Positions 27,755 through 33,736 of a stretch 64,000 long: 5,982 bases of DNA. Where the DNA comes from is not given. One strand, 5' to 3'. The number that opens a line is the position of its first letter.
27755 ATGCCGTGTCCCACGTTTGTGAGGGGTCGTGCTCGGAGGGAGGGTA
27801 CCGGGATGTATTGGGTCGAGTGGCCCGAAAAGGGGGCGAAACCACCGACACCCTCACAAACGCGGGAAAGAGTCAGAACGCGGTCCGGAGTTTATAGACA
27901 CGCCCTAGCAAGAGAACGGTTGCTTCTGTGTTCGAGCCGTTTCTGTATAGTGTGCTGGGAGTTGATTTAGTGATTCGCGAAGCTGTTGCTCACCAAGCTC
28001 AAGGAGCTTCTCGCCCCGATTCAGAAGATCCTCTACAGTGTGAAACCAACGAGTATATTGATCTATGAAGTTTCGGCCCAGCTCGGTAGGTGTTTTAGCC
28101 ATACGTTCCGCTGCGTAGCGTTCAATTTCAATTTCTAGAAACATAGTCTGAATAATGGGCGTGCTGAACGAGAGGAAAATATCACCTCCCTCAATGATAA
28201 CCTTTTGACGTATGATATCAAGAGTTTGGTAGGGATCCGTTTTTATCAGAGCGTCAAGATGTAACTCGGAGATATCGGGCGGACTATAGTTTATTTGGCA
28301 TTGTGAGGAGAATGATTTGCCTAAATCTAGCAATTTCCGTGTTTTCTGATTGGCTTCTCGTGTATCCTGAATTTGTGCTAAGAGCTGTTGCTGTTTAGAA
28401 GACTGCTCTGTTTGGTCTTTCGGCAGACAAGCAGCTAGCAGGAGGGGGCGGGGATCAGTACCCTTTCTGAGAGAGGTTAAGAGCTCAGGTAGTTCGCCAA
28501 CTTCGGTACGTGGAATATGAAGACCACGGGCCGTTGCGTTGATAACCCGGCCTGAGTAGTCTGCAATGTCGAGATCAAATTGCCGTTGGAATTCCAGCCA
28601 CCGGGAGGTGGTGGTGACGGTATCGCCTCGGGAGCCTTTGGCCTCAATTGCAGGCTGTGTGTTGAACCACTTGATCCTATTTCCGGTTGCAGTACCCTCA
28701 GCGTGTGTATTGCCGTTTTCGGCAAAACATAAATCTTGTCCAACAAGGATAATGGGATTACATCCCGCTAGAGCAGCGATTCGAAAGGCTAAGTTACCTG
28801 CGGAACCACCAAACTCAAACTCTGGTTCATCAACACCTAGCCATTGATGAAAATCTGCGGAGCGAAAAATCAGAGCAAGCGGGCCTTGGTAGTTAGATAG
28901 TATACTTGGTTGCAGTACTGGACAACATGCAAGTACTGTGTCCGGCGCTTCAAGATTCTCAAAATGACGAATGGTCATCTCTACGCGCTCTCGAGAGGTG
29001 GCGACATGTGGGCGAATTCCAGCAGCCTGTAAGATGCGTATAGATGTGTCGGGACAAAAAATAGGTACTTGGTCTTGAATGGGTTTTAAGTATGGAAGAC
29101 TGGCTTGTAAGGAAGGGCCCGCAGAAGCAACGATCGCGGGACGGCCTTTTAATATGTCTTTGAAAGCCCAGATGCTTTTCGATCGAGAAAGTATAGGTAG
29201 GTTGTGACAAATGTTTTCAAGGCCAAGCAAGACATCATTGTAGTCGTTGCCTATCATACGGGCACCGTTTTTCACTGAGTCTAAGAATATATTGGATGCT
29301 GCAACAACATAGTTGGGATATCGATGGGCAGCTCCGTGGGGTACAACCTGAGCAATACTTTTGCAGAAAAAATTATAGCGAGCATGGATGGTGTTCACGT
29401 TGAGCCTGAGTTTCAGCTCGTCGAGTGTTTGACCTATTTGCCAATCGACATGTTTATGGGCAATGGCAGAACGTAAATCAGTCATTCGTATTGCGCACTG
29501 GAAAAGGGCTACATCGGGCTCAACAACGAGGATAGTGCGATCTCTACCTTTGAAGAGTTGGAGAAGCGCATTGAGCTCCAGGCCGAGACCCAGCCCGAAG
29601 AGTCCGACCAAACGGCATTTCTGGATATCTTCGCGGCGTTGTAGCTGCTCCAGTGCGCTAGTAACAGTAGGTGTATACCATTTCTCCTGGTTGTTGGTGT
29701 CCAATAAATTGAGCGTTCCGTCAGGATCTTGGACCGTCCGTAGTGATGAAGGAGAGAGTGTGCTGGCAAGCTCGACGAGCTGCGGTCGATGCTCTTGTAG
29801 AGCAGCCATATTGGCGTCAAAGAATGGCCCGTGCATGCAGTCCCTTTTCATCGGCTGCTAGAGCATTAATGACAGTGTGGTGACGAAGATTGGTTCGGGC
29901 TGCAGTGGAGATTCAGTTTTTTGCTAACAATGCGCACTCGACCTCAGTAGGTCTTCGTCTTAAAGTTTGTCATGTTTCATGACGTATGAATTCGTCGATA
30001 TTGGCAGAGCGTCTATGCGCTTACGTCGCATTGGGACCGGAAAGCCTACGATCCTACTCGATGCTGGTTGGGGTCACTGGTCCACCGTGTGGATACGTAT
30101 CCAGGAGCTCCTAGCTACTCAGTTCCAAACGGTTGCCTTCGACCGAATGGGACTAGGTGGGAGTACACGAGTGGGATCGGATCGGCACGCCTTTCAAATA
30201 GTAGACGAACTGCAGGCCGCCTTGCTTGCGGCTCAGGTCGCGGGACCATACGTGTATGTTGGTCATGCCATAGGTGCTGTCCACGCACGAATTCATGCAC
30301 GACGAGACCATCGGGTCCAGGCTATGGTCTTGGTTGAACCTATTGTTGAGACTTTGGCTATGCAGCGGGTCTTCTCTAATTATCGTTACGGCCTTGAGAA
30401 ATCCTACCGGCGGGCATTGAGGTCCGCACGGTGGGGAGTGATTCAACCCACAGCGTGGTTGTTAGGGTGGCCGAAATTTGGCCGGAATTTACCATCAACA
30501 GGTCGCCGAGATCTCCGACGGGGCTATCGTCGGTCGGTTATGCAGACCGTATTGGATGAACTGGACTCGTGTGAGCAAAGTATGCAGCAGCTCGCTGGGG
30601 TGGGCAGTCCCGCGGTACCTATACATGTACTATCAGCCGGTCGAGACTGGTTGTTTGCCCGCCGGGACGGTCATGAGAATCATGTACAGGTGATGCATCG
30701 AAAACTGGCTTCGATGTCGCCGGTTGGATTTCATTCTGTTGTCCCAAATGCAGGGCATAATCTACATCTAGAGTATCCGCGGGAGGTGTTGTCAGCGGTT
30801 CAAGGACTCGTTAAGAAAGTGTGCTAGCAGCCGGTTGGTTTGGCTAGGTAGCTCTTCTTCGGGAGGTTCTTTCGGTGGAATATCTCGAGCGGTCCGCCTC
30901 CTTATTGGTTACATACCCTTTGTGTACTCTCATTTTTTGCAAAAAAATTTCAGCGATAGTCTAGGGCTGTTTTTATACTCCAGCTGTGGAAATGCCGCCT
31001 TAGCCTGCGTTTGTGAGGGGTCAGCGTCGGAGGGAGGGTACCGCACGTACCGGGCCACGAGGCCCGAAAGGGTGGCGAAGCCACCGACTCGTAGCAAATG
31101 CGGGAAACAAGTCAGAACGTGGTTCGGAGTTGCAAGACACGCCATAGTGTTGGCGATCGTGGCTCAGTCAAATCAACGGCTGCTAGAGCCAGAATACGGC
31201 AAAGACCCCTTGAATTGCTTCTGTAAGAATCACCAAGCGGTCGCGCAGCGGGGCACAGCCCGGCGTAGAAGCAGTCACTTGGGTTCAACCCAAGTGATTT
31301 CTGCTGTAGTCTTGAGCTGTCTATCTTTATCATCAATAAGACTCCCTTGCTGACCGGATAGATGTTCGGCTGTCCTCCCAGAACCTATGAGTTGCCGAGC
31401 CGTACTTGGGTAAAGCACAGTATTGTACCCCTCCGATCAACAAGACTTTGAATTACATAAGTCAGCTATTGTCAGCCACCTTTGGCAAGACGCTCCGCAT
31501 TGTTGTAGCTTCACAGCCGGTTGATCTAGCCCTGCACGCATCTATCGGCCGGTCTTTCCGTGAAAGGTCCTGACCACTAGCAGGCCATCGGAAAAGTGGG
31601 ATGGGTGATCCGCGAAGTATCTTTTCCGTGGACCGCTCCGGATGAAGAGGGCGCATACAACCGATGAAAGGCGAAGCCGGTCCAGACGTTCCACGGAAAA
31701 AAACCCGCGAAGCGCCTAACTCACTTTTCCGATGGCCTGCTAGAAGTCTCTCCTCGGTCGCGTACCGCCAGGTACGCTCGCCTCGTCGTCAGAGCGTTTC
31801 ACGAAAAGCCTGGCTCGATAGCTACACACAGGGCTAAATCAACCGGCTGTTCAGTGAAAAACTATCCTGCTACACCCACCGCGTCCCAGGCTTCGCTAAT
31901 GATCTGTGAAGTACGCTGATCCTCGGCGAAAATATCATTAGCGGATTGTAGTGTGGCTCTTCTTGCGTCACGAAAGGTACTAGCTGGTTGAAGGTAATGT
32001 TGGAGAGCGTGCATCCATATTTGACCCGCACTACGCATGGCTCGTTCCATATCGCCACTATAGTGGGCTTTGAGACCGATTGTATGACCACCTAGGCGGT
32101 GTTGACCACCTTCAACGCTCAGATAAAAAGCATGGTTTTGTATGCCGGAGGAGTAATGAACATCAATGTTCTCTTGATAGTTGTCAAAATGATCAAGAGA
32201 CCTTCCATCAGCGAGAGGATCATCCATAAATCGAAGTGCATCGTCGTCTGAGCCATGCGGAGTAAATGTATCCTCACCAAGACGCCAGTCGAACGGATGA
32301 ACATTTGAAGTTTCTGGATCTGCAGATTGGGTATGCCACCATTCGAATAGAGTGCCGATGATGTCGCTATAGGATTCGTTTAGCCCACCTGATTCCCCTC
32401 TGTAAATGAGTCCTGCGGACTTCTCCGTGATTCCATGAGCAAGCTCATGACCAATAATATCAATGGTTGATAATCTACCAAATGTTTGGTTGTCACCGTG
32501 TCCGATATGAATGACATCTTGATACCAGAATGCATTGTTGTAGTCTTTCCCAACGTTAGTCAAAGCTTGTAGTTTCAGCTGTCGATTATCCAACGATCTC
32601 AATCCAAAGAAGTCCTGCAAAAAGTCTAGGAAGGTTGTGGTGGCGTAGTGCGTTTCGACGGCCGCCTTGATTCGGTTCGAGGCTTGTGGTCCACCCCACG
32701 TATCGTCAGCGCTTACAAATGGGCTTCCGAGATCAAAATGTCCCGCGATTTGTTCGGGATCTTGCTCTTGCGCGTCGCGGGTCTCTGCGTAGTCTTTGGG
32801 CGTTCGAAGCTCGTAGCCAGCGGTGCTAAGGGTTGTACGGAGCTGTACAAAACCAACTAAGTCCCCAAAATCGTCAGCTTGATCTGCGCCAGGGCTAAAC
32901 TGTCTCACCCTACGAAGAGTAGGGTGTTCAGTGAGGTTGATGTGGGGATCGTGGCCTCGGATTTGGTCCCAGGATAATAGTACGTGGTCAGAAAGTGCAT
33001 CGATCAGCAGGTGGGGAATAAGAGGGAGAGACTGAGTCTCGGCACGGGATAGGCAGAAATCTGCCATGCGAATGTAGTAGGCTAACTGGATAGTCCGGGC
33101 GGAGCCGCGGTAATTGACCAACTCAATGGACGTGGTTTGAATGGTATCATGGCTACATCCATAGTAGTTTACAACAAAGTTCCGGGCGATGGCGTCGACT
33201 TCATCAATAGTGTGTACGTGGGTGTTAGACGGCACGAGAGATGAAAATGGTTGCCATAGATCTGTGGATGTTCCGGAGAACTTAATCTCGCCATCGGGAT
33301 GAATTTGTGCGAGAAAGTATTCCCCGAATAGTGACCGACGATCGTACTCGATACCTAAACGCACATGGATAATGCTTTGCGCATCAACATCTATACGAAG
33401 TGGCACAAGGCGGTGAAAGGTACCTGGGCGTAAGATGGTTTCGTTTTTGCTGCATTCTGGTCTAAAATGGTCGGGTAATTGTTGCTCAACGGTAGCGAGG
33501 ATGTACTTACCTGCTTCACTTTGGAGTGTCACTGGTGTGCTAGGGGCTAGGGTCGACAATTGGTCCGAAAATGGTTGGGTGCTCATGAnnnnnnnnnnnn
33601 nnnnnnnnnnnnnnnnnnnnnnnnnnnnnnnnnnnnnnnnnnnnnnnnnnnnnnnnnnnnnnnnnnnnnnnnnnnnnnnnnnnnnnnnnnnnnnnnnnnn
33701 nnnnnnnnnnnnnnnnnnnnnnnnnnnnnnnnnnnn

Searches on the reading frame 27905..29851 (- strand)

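Call 12: search_protein_families(library=pfam, proteins=[window:27905-29851:-])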
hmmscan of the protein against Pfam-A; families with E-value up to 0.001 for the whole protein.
window:27905-29851:- (648 aa): 2 families
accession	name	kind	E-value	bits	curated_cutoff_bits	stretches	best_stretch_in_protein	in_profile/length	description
PF01973.23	MptE-like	-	1.5e-37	129.4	34.6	1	213-378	2-170/171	6-hydroxymethylpterin diphosphokinase MptE-like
PF20157.4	Maf_flag10_N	-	6.9e-10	39.2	23.5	1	11-68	2-57/228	Glycosyltransferase Maf N-terminal domain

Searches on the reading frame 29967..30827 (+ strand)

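Call 10: search_protein_families(library=pfam, proteins=[window:29967-30827:+])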
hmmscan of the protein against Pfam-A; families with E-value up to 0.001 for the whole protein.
window:29967-30827:+ (286 aa): 3 families
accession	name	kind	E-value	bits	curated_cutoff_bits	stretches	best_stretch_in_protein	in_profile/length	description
PF00561.26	Abhydrolase_1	-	1.5e-13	51.4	25.8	1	27-269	1-243/245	alpha/beta hydrolase fold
PF12697.13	Abhydrolase_6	-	2e-13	51.9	26.3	1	33-275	5-215/217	Alpha/beta hydrolase family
PF12146.15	Hydrolase_4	-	1e-08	35.2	27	1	46-256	25-232/239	Serine aminopeptidase, S33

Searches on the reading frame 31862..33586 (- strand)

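Call 12: search_protein_families(library=pfam, proteins=[window:31862-33586:-])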
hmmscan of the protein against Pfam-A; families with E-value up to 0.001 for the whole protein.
window:31862-33586:- (574 aa): 2 families
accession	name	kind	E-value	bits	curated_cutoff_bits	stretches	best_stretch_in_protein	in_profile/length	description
PF02868.21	Peptidase_M4_C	-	4.6e-42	144.1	24.4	1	391-572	1-165/165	Thermolysin metallopeptidase, alpha-helical domain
PF01447.24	Peptidase_M4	-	7.3e-25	88.6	22.4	1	245-388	10-145/145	Thermolysin metallopeptidase, catalytic domain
